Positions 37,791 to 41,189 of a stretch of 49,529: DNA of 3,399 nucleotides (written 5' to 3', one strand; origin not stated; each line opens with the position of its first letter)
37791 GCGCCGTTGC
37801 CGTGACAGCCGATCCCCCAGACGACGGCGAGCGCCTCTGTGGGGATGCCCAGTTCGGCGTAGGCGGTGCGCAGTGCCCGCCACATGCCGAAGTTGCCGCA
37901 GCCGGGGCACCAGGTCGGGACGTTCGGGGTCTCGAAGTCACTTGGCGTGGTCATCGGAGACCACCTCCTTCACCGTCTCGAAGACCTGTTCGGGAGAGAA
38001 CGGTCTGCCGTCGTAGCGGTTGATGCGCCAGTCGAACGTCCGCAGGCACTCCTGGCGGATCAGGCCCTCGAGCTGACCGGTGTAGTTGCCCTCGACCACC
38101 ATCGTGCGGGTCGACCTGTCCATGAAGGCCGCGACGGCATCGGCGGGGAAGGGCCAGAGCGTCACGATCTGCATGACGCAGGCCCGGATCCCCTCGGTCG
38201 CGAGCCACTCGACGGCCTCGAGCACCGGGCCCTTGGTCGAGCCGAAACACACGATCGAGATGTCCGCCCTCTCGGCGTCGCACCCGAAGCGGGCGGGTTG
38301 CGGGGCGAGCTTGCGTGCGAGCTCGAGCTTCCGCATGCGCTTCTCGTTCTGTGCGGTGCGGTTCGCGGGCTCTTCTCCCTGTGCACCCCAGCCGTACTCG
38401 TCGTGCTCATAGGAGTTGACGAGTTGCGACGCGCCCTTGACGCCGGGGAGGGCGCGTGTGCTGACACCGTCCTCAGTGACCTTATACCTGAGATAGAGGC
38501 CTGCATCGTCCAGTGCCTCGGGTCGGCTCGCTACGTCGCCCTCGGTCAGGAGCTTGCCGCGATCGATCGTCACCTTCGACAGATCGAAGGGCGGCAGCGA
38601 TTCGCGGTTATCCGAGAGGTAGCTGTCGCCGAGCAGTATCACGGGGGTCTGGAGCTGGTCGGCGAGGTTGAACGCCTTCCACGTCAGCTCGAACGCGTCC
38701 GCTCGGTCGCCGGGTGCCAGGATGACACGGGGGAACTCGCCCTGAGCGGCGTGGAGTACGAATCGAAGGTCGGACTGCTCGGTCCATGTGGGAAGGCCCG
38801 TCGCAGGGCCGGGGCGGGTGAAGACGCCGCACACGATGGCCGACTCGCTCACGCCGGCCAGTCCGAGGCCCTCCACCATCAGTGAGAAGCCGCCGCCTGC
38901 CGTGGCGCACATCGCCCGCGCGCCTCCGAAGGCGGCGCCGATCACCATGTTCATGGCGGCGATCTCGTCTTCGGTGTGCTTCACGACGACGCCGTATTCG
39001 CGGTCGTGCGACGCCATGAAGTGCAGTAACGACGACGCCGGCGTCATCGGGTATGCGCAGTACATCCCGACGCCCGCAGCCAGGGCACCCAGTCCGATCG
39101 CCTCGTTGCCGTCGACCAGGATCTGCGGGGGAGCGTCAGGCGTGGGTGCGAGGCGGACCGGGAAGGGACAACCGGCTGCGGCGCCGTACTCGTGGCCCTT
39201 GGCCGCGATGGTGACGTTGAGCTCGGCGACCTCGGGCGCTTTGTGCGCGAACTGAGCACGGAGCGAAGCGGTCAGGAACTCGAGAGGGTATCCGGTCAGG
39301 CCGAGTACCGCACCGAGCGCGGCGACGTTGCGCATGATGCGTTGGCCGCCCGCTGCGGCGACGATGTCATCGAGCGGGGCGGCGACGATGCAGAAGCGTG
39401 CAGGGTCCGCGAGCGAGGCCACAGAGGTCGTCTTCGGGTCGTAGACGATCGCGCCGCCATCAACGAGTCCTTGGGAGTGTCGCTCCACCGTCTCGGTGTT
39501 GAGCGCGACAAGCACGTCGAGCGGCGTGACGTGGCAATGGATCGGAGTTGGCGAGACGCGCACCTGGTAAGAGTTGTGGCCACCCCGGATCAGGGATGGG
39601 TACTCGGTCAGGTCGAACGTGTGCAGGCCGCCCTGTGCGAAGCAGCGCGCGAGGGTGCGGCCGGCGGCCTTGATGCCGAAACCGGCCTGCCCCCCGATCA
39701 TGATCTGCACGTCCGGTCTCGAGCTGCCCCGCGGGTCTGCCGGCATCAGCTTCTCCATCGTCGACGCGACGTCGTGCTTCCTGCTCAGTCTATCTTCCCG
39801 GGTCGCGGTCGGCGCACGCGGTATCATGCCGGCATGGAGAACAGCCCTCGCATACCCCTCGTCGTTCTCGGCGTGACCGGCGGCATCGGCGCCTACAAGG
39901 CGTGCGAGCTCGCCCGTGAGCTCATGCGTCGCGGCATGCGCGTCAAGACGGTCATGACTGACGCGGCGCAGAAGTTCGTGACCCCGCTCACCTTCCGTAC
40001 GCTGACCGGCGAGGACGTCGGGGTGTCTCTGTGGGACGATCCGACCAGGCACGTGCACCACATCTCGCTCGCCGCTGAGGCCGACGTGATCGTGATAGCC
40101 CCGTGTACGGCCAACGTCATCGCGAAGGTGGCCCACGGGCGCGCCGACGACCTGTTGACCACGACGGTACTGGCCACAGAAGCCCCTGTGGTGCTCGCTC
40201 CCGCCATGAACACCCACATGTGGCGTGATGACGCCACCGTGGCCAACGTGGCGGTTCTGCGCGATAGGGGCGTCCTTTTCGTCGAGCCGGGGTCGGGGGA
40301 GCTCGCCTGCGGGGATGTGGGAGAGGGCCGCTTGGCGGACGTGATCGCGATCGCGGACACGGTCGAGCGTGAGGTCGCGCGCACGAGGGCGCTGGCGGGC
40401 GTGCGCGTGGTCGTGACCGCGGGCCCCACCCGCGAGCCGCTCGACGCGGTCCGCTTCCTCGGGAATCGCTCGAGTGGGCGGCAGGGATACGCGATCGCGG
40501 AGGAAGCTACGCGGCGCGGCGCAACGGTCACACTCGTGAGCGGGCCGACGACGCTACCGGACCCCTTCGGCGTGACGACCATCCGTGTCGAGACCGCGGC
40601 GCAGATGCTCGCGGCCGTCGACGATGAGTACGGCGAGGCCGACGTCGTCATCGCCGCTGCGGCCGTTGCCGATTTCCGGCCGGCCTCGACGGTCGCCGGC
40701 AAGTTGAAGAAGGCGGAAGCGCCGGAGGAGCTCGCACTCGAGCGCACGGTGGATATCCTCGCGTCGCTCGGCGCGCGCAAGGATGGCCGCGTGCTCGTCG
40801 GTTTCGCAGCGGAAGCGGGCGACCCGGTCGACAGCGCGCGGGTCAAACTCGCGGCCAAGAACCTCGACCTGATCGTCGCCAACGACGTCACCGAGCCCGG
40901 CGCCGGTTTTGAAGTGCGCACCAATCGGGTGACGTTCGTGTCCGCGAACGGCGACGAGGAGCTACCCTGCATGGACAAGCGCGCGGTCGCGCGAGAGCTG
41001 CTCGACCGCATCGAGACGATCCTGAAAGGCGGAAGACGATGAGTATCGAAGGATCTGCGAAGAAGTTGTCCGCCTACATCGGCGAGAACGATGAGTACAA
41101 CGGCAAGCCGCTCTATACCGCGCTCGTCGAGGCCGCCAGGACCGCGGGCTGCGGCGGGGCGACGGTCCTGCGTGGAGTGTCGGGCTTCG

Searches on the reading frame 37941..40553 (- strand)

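Call 8: search_protein_families(library=pfam, proteins=[window:37941-40553:-], max_evalue=0.001)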
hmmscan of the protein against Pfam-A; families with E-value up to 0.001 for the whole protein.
window:37941-40553:- (871 aa): 4 families
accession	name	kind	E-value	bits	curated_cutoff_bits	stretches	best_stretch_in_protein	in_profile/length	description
PF01855.24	POR_N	-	2e-48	165.6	27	1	489-722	2-216/231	Pyruvate flavodoxin/ferredoxin oxidoreductase, thiamine diP-bdg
PF01558.24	POR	-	4.9e-31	108.7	27.4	1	291-454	2-172/173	Pyruvate ferredoxin/flavodoxin oxidoreductase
PF17147.9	PFOR_II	-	4.8e-11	43.4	27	1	763-856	1-101/102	Pyruvate:ferredoxin oxidoreductase core domain II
PF02780.25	Transketolase_C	-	3.6e-08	33.8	25.9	1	760-825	7-72/124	Transketolase, C-terminal domain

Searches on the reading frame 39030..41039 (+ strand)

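Call 8: search_protein_families(library=pfam, proteins=[window:39030-41039:+], max_evalue=0.001)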
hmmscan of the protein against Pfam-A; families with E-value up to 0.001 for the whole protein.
window:39030-41039:+ (670 aa): 2 families
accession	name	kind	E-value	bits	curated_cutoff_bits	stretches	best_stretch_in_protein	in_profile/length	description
PF04127.22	DFP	-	2.5e-69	233.3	22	1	455-636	1-185/186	DNA/pantothenate metabolism flavoprotein C-terminal domain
PF02441.25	Flavoprotein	-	9.1e-33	113.6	22.7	1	278-445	3-158/162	Flavoprotein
